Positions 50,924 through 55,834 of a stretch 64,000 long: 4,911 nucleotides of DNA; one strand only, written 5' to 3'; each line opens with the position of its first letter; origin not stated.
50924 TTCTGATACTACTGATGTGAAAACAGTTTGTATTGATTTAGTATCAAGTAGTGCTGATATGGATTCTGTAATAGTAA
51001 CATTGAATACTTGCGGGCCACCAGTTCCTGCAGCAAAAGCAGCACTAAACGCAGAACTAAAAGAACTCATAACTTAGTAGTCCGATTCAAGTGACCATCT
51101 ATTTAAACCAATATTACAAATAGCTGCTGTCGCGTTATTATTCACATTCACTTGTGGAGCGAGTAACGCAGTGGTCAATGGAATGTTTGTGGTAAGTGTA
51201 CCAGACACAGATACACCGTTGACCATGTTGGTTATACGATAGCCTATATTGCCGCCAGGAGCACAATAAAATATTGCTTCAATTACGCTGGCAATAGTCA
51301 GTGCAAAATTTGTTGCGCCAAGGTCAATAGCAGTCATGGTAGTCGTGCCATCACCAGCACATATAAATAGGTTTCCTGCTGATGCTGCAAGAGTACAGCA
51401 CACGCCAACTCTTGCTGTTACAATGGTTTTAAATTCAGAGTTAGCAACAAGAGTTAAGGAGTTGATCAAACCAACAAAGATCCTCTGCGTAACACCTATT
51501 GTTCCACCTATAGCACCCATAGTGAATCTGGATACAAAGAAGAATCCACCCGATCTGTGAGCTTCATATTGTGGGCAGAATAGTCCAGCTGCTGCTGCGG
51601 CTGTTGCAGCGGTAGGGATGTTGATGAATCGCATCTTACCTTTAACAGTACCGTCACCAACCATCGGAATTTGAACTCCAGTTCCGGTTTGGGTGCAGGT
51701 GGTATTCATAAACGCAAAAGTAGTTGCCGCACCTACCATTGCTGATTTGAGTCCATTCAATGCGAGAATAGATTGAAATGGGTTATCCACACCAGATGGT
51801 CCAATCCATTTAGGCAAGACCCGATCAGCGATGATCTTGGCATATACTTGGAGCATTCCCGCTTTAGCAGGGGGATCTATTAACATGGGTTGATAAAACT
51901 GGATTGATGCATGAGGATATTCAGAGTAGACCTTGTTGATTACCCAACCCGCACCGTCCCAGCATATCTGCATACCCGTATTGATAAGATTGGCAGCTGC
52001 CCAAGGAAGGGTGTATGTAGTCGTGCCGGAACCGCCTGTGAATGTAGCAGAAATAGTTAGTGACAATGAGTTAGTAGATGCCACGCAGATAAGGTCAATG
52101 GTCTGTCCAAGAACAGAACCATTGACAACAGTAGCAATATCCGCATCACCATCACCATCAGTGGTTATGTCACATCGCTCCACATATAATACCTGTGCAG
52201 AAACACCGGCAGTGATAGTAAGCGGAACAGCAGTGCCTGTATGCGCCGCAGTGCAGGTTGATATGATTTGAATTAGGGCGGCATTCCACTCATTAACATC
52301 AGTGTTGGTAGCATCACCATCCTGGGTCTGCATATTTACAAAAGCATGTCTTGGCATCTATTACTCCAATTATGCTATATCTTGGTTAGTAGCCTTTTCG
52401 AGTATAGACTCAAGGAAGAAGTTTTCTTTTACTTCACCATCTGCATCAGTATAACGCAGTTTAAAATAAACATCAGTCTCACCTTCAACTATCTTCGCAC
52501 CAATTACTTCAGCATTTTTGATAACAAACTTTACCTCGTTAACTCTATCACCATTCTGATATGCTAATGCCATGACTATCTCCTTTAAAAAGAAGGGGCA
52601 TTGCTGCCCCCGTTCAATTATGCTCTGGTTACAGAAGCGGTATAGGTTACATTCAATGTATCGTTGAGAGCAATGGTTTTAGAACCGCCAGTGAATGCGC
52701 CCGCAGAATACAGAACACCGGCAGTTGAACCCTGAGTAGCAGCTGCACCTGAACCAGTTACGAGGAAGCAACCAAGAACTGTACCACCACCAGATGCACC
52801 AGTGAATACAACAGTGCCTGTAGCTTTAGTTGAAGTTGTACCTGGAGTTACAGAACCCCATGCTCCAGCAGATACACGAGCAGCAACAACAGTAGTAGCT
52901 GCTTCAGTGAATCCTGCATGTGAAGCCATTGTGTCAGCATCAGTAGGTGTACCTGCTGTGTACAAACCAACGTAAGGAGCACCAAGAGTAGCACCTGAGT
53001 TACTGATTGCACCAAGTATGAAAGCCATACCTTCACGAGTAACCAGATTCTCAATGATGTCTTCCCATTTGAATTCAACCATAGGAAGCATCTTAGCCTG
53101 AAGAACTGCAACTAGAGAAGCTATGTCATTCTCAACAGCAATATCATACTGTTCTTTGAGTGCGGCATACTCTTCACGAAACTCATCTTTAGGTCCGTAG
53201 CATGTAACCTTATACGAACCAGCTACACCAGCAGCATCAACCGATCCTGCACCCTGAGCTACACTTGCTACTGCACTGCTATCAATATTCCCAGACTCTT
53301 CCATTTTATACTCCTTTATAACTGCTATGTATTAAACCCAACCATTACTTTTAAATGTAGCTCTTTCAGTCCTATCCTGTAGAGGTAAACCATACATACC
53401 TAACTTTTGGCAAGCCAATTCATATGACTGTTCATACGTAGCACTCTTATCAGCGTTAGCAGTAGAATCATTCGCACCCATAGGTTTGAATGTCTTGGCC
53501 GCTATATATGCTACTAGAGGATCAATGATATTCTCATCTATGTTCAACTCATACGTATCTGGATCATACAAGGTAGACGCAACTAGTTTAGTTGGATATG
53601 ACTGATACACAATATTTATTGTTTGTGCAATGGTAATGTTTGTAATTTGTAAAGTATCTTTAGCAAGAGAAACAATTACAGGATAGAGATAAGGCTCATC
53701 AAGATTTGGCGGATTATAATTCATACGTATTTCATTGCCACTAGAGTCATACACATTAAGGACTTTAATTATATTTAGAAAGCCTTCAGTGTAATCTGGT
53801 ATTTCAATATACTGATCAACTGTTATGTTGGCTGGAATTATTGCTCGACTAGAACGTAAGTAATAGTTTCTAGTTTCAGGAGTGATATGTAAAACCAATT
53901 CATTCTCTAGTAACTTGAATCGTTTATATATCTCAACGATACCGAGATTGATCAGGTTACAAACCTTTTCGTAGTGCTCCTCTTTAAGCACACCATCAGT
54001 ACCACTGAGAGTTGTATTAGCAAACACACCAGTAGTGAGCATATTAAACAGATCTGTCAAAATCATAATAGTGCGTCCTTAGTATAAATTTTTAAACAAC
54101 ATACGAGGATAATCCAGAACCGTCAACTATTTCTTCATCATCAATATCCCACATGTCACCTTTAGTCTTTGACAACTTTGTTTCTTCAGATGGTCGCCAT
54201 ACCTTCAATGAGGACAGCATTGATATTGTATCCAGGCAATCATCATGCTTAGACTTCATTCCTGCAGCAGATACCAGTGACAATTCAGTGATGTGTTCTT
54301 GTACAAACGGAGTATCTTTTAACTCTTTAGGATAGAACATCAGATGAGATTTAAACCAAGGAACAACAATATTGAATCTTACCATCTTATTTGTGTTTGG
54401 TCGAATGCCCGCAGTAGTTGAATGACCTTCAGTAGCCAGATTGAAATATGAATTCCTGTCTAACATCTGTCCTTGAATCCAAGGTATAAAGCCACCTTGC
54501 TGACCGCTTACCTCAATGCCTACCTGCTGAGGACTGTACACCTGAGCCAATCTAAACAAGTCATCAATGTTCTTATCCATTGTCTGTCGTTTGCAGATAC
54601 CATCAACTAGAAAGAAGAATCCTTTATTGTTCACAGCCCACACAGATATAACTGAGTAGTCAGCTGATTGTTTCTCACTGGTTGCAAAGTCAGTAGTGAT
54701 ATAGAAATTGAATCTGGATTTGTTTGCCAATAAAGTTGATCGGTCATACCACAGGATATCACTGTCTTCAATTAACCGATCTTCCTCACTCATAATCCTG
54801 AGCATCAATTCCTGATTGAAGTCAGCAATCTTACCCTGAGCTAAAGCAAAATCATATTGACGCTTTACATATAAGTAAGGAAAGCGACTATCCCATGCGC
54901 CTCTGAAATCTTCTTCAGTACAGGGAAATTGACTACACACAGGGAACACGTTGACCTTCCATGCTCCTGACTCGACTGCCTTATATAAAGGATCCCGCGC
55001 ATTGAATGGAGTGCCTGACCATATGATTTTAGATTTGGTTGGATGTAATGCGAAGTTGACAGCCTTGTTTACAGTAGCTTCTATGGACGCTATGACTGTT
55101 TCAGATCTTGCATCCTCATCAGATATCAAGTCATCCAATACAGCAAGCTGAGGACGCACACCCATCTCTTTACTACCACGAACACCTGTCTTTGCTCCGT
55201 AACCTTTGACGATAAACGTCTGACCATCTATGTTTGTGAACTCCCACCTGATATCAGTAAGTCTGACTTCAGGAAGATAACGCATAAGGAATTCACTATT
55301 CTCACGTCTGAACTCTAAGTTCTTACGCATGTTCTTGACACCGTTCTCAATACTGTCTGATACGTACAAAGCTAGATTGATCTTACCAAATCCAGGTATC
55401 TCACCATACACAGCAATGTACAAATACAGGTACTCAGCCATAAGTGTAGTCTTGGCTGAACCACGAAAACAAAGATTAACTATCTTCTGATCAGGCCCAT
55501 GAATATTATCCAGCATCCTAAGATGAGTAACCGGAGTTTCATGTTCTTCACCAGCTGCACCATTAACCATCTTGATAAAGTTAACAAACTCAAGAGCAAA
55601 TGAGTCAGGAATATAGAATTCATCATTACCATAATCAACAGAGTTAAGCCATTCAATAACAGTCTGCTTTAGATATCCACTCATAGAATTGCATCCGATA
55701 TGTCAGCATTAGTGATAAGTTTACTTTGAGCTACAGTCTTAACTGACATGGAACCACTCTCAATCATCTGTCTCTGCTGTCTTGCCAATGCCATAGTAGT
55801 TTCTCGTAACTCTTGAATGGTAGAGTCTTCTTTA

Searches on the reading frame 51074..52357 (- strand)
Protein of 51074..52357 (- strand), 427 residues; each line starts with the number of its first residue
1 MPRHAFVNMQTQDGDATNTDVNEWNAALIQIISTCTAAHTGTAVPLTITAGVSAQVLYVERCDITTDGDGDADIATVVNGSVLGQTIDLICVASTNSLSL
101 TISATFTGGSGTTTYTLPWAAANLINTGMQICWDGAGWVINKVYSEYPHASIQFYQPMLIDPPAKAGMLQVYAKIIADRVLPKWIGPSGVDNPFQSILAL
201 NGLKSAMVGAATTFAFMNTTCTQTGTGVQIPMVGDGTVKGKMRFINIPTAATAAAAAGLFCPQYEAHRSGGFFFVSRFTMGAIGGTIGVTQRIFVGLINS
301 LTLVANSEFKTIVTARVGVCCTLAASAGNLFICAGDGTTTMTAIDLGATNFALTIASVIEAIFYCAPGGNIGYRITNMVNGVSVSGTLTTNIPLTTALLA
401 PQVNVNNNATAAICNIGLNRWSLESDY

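Call 103: search_protein_families(library=phrogs, proteins=[window:51074-52357:-], max_evalue=0.001)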
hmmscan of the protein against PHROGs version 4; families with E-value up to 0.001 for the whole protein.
window:51074-52357:- (427 aa): 1 family
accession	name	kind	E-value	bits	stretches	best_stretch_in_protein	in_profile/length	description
phrog_13925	-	unknown function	1.7e-20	74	1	161-427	376-640/640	-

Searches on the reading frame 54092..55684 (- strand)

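Call 103: search_protein_families(library=phrogs, proteins=[window:54092-55684:-], max_evalue=0.001)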
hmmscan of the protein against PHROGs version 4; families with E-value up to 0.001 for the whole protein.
window:54092-55684:- (530 aa): 2 families
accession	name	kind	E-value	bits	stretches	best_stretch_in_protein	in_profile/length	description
phrog_38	-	head and packaging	5.3e-92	310.7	1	42-513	287-724/760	terminase large subunit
phrog_5573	-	head and packaging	2.5e-13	51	1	321-500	77-240/250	terminase large subunit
